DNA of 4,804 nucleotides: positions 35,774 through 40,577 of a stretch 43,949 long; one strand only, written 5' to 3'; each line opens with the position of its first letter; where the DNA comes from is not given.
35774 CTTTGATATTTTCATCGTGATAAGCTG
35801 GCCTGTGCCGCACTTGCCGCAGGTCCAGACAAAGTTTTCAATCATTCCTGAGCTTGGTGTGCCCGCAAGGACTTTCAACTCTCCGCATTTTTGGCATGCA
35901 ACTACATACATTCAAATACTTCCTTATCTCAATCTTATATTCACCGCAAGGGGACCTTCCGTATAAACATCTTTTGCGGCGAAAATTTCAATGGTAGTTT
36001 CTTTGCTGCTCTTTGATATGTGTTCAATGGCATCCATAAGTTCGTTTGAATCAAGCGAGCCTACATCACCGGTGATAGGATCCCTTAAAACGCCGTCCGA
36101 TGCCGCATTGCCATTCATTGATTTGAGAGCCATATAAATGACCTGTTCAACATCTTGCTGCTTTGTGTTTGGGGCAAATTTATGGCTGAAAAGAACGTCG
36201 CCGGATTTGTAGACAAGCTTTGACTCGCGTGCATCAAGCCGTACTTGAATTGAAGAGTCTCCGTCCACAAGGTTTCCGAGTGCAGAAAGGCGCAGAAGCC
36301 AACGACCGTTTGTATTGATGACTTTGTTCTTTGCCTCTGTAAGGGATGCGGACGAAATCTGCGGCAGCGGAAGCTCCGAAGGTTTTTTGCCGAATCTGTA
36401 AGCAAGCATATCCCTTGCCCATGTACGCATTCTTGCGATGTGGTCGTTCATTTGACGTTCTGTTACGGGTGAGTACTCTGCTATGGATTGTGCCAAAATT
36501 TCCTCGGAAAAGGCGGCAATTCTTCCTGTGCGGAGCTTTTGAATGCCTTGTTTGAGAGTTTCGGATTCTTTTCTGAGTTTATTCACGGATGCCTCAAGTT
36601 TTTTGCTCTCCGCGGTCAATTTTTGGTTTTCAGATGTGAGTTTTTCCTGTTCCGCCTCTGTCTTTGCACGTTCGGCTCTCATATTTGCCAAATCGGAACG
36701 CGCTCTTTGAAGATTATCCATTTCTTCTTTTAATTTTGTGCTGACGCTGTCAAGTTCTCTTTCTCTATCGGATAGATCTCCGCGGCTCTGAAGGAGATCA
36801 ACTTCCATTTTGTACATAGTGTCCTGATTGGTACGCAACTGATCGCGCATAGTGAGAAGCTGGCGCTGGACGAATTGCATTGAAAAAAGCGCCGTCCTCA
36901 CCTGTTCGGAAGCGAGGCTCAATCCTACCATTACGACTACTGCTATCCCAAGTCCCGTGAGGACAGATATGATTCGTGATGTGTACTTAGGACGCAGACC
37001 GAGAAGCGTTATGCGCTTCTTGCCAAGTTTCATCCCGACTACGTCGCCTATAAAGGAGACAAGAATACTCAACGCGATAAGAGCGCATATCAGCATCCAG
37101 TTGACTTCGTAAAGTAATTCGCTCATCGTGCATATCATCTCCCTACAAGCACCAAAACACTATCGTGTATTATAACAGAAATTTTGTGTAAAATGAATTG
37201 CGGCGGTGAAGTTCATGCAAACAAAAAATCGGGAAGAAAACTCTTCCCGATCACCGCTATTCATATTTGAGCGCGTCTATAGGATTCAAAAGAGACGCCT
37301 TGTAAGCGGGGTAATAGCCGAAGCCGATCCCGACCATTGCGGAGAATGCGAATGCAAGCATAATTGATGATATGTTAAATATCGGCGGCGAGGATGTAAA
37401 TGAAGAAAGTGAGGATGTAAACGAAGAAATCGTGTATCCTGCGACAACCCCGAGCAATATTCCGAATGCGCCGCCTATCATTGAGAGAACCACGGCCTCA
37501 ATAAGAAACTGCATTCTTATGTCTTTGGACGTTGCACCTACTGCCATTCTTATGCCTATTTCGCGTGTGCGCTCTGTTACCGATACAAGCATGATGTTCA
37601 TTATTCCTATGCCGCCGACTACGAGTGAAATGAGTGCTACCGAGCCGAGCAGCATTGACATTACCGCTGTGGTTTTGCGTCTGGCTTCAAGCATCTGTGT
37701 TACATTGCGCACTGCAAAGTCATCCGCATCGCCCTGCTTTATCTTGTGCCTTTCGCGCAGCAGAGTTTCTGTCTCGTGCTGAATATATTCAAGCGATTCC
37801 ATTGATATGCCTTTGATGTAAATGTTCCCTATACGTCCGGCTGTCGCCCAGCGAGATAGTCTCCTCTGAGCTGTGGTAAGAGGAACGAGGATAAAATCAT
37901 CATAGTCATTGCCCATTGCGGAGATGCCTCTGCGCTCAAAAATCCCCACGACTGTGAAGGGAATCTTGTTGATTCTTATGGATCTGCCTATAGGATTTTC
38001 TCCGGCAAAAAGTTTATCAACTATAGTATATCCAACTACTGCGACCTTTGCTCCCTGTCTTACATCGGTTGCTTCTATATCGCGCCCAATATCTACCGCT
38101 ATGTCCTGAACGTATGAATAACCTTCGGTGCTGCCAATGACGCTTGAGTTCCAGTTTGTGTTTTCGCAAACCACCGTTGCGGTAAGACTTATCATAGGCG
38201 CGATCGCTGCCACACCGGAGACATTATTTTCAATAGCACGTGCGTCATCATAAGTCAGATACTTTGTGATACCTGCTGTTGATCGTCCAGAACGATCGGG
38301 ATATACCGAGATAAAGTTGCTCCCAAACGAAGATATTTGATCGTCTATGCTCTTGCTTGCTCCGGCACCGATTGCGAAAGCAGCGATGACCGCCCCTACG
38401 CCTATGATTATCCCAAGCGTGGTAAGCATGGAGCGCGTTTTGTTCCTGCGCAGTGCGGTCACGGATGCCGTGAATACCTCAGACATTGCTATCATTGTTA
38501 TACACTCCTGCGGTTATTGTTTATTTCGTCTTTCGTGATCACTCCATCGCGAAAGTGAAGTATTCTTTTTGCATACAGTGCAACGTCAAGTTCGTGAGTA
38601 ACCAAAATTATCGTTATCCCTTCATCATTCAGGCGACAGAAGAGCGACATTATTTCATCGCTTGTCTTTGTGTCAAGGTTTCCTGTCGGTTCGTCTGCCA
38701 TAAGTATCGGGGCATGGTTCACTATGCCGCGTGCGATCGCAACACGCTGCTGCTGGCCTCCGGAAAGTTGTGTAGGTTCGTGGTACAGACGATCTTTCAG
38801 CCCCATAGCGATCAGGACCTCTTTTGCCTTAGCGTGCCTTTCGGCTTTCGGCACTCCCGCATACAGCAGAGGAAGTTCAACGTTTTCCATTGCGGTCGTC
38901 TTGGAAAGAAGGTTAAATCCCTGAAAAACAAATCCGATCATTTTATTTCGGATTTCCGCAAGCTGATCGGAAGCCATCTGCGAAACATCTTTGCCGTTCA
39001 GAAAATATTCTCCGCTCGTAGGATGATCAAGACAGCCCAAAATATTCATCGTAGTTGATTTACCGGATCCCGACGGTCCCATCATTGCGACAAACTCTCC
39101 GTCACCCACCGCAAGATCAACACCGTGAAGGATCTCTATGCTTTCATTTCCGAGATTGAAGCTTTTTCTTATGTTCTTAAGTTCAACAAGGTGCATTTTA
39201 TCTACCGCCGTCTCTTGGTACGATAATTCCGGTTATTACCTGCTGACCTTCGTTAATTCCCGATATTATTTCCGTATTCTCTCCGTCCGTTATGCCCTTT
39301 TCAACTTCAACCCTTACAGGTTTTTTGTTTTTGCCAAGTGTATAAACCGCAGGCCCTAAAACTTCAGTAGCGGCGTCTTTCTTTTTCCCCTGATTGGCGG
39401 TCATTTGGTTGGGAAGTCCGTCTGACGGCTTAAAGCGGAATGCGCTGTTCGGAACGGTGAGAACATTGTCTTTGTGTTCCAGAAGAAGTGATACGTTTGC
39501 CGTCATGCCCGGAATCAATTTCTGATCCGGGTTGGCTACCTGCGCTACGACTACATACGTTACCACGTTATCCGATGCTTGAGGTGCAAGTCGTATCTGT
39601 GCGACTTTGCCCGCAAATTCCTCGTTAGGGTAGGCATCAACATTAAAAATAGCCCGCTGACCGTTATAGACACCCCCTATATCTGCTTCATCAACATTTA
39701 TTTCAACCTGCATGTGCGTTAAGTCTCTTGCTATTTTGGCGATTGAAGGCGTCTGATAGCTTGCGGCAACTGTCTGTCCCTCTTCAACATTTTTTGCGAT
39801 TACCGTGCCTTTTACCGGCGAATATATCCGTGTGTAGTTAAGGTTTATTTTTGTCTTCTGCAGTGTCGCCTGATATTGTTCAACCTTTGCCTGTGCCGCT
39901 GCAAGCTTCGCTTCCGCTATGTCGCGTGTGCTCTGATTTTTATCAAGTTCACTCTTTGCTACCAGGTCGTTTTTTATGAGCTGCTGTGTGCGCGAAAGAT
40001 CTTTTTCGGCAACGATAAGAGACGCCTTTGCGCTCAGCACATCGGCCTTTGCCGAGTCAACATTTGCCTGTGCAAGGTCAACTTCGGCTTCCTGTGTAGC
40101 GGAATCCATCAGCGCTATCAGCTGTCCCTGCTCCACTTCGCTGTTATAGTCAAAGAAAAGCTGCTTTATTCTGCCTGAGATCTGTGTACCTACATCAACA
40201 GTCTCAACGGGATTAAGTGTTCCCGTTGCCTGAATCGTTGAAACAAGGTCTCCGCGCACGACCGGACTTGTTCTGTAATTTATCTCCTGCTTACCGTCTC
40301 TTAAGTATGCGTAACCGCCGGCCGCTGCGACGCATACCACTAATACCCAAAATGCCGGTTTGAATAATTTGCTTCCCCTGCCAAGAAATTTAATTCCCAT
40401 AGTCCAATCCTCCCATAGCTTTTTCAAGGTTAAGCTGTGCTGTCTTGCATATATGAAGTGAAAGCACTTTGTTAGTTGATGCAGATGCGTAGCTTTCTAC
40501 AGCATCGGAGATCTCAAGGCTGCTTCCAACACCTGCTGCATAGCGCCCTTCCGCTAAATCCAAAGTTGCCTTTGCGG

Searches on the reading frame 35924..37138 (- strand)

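Call 90: search_protein_families(library=pfam, proteins=[window:35924-37138:-], max_evalue=0.001)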
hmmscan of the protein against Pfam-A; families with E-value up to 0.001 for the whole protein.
window:35924-37138:- (404 aa): 4 families
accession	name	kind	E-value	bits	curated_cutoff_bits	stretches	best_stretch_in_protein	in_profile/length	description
PF11283.13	DUF3084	-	6.8e-24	84.1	25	1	14-88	2-76/77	Protein of unknown function (DUF3084)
PF10146.14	zf-C4H2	-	0.00048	21.2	34.5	1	119-269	30-173/240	Zinc finger-containing protein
PF13851.11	GAS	-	0.00062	19.6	32.3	0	99-198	19-128/200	Growth-arrest specific micro-tubule binding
PF06818.20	Fez1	-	0.00095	20.1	34.4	0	91-204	30-143/199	Fez1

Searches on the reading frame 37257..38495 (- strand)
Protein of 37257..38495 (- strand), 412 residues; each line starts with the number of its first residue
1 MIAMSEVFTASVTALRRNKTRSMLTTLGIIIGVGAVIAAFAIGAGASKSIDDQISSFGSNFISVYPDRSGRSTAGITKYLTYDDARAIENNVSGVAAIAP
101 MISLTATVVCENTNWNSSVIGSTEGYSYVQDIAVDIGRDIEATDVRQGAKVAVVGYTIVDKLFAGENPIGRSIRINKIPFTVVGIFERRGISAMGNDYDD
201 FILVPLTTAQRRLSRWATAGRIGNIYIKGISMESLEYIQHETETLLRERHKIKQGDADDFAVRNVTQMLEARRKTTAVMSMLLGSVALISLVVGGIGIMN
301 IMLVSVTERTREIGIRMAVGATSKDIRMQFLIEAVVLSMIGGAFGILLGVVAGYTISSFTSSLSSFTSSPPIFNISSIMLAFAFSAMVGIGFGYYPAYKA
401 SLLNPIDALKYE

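Call 90: search_protein_families(library=pfam, proteins=[window:37257-38495:-], max_evalue=0.001)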
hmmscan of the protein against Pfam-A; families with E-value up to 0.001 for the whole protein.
window:37257-38495:- (412 aa): 2 families
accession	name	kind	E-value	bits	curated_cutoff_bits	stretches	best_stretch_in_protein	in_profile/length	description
PF12704.14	MacB_PCD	-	1.9e-47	162.6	27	1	22-243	1-205/207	MacB-like periplasmic core domain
PF02687.27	FtsX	-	6.3e-23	81.5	25.5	1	285-404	2-119/120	FtsX-like permease C-terminal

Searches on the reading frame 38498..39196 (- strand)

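Call 90: search_protein_families(library=pfam, proteins=[window:38498-39196:-], max_evalue=0.001)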
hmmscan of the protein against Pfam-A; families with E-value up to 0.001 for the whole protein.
window:38498-39196:- (232 aa): 3 families
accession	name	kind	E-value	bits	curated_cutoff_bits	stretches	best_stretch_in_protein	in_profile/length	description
PF00005.33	ABC_tran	-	1.4e-31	110.4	25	1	23-171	1-136/137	ABC transporter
PF02463.25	SMC_N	-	5.4e-06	26.4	40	0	57-211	104-207/220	RecF/RecN/SMC N terminal domain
PF13304.12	AAA_21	-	6.3e-05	23.6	27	0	163-202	260-299/304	AAA domain, putative AbiEii toxin, Type IV TA system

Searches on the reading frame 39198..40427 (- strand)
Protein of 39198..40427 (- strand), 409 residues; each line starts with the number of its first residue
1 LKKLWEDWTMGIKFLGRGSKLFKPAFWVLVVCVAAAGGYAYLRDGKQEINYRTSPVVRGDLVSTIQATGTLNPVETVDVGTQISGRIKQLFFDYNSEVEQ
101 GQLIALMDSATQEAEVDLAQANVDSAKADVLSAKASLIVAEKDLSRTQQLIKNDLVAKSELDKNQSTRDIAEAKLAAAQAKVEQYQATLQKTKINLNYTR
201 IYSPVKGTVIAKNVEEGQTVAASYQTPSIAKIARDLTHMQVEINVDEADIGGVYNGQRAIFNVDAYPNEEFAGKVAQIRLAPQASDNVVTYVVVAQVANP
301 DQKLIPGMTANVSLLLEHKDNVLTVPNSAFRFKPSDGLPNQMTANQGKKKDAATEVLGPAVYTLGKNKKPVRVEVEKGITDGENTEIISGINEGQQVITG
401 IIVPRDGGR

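Call 90: search_protein_families(library=pfam, proteins=[window:39198-40427:-], max_evalue=0.001)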
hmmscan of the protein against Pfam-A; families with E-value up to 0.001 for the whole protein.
window:39198-40427:- (409 aa): 2 families
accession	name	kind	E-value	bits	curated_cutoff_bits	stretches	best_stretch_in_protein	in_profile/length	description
PF16576.10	HlyD_D23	-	3.9e-22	79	30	1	62-310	3-214/214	Barrel-sandwich domain of CusB or HlyD membrane-fusion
PF13437.12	HlyD_3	-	4.3e-12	47.2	22.2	1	201-307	2-106/106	HlyD family secretion protein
